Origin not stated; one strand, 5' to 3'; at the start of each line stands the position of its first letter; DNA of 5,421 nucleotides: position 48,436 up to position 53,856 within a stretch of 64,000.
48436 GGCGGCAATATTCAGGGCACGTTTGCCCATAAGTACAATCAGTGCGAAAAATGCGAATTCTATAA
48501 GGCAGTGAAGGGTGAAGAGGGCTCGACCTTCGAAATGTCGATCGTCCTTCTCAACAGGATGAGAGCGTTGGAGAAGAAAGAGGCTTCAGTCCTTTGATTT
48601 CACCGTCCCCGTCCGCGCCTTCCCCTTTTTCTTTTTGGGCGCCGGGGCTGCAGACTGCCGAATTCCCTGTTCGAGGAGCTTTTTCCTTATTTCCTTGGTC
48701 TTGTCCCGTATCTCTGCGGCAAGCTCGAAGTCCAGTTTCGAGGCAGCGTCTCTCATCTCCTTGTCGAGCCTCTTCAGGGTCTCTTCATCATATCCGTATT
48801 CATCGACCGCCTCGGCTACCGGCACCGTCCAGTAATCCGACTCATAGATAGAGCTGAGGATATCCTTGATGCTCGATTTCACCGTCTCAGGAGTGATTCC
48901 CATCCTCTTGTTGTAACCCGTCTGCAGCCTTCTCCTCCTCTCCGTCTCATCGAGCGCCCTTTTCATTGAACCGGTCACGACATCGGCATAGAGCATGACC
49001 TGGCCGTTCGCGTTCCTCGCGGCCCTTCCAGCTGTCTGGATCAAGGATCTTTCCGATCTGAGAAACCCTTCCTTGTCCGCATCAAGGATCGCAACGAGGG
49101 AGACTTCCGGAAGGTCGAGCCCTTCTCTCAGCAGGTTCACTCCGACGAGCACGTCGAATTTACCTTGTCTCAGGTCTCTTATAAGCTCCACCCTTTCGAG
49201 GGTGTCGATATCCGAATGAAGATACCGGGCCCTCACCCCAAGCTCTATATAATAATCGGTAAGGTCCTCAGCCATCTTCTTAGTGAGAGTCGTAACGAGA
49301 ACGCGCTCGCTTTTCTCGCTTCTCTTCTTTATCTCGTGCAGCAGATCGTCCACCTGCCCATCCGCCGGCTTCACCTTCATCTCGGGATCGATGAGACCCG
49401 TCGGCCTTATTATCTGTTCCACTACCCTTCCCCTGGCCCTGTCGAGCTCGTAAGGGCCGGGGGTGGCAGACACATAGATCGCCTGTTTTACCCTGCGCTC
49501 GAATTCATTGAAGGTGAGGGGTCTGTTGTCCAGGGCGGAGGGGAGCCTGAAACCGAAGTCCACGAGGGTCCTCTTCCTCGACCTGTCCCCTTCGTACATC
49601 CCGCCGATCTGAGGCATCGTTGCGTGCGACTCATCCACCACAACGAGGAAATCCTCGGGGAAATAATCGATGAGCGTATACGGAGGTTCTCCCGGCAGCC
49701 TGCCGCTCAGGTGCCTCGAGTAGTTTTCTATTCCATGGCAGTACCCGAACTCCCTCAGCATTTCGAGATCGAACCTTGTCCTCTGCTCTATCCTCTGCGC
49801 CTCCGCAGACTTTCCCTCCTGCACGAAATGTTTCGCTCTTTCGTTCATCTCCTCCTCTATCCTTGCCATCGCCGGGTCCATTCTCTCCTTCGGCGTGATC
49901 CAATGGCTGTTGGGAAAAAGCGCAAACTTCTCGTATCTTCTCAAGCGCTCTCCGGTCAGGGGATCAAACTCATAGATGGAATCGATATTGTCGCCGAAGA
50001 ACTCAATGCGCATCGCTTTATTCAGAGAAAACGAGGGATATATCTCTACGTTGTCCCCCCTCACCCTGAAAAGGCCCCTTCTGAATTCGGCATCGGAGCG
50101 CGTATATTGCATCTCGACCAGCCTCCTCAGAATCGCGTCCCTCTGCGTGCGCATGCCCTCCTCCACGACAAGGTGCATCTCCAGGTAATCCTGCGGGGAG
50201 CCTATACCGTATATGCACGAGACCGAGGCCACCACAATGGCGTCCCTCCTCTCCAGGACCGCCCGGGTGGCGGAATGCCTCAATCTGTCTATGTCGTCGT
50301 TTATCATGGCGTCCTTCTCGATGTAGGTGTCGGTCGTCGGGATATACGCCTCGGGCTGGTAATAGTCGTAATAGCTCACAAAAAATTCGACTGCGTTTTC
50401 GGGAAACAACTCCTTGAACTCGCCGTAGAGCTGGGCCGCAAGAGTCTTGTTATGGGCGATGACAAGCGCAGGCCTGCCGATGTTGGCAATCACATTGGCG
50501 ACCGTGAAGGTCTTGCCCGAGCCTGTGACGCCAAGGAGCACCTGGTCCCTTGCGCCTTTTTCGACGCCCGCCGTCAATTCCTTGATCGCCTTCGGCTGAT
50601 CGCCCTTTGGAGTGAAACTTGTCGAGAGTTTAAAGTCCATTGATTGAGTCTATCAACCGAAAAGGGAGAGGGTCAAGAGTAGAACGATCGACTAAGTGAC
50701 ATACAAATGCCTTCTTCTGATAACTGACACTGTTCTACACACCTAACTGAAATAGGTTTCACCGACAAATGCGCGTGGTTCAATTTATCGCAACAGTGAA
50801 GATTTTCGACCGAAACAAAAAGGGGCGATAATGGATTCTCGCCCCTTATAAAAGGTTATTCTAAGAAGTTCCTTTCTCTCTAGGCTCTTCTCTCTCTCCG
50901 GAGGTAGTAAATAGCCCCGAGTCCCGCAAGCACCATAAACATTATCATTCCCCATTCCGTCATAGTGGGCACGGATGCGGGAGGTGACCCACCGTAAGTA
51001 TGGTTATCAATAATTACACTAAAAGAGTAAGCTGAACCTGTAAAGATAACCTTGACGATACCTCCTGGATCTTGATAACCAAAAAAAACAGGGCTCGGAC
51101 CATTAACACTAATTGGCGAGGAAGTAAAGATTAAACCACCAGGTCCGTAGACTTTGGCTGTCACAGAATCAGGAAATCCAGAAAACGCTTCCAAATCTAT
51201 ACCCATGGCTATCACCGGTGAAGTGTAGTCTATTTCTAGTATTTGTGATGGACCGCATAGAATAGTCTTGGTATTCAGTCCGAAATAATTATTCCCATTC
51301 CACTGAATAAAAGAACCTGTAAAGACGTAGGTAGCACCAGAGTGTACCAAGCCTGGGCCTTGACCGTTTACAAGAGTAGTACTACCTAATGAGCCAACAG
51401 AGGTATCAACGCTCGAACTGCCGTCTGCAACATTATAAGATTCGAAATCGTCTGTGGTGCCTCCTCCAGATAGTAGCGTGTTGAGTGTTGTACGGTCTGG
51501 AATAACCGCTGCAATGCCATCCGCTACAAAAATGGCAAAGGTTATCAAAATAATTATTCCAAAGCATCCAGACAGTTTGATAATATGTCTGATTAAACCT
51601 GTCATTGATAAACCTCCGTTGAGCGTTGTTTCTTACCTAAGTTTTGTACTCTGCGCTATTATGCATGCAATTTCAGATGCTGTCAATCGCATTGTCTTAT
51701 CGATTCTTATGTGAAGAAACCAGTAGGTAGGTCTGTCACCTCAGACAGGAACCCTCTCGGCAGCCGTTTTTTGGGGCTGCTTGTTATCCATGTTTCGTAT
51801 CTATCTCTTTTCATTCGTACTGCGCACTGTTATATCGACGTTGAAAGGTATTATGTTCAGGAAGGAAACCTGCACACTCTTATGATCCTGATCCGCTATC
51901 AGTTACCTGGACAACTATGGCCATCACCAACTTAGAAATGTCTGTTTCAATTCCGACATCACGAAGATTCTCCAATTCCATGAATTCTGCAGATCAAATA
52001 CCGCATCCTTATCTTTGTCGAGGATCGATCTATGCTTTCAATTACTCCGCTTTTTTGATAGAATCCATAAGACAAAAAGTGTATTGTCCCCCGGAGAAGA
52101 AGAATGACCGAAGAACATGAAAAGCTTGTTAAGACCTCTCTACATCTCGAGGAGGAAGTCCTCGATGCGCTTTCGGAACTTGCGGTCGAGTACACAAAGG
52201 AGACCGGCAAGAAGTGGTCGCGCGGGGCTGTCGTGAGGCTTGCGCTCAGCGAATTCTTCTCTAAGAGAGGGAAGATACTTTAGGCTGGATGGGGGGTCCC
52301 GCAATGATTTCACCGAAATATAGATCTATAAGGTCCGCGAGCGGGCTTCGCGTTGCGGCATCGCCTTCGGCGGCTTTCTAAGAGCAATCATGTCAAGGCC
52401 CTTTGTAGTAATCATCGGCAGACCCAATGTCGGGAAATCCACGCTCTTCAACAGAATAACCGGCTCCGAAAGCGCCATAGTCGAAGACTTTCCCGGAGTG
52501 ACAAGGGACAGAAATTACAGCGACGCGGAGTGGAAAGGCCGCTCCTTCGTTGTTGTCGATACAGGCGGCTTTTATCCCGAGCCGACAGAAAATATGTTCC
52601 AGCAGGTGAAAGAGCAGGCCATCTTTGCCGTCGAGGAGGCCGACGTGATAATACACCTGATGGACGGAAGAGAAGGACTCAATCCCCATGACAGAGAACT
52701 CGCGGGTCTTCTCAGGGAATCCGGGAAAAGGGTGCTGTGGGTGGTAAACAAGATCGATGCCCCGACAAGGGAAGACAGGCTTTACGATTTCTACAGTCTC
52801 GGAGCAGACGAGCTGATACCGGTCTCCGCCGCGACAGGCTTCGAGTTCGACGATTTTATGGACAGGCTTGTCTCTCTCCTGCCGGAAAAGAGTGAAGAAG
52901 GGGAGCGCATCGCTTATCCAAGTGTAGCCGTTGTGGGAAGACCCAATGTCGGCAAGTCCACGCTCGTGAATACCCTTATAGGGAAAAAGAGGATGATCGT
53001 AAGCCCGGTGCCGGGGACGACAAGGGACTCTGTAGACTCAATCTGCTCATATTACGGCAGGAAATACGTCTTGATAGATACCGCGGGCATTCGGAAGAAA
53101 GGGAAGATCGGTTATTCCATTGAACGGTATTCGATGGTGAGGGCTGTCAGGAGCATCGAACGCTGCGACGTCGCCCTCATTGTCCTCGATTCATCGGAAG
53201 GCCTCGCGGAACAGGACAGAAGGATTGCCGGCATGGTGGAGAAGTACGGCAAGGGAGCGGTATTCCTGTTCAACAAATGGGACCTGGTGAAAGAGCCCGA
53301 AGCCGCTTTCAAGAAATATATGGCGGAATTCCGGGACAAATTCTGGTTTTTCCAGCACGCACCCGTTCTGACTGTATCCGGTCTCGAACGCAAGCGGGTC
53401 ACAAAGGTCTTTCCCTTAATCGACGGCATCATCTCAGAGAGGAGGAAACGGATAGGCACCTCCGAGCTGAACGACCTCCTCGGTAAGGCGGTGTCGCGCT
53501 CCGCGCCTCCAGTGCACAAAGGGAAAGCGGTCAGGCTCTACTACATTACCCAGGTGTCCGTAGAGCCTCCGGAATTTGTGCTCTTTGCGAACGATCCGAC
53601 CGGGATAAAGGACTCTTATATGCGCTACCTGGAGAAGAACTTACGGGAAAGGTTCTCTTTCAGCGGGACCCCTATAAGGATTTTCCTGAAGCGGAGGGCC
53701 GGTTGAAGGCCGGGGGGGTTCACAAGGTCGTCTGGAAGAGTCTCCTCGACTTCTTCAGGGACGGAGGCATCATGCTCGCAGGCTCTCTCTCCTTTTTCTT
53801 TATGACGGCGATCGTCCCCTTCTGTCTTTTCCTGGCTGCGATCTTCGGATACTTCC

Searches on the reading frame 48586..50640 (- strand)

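Call 50: search_protein_families(library=pfam, proteins=[window:48586-50640:-], max_evalue=0.00001)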
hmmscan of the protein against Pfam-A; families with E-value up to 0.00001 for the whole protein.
window:48586-50640:- (684 aa): 6 families
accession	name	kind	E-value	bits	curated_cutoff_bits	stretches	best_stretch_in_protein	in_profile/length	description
PF17757.6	UvrB_inter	-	1.4e-30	105.7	22.9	1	158-247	2-91/91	UvrB interaction domain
PF00271.37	Helicase_C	-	2.9e-20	73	23.5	1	431-543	4-109/110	Helicase conserved C-terminal domain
PF12344.14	UvrB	-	9.6e-19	67.4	27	1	550-591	1-42/43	Ultra-violet resistance protein B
PF04851.21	ResIII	-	1.5e-11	45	22.5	1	11-84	4-82/164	Type III restriction enzyme, res subunit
PF00270.35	DEAD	-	7.1e-07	29.6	26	0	14-84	3-76/167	DEAD/DEAH box helicase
PF02151.25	UVR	-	1.2e-06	28.5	21.5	1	620-653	2-35/36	UvrB/uvrC motif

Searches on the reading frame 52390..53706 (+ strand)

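Call 50: search_protein_families(library=pfam, proteins=[window:52390-53706:+], max_evalue=0.00001)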
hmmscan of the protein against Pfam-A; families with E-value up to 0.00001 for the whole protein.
window:52390-53706:+ (438 aa): 8 families
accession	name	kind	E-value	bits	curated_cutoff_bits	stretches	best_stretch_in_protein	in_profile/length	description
PF01926.29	MMR_HSR1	-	8.1e-62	206.8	21.9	2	6-121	2-113/113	50S ribosome-binding GTPase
PF14714.11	KH_dom-like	-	7.7e-32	109.9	27.3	1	354-434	1-81/81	KH-domain-like of EngA bacterial GTPase enzymes, C-terminal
PF02421.24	FeoB_N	-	7.4e-29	100.7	27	2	6-140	3-133/156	Ferrous iron transport protein B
PF00009.33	GTP_EFTU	-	2.4e-24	86.4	26.5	2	209-347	54-185/188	Elongation factor Tu GTP binding domain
PF00350.29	Dynamin_N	-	5.5e-15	56.2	27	0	179-212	1-34/168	Dynamin family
PF04548.22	AIG1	-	1.2e-10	41.6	27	0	6-89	3-89/212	AIG1 family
PF03193.22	RsgA_GTPase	-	6.4e-10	39.6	30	0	174-209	104-139/174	RsgA GTPase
PF02492.25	cobW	-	6.2e-06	26.3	20.7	0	226-315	86-173/180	CobW/HypB/UreG, nucleotide-binding domain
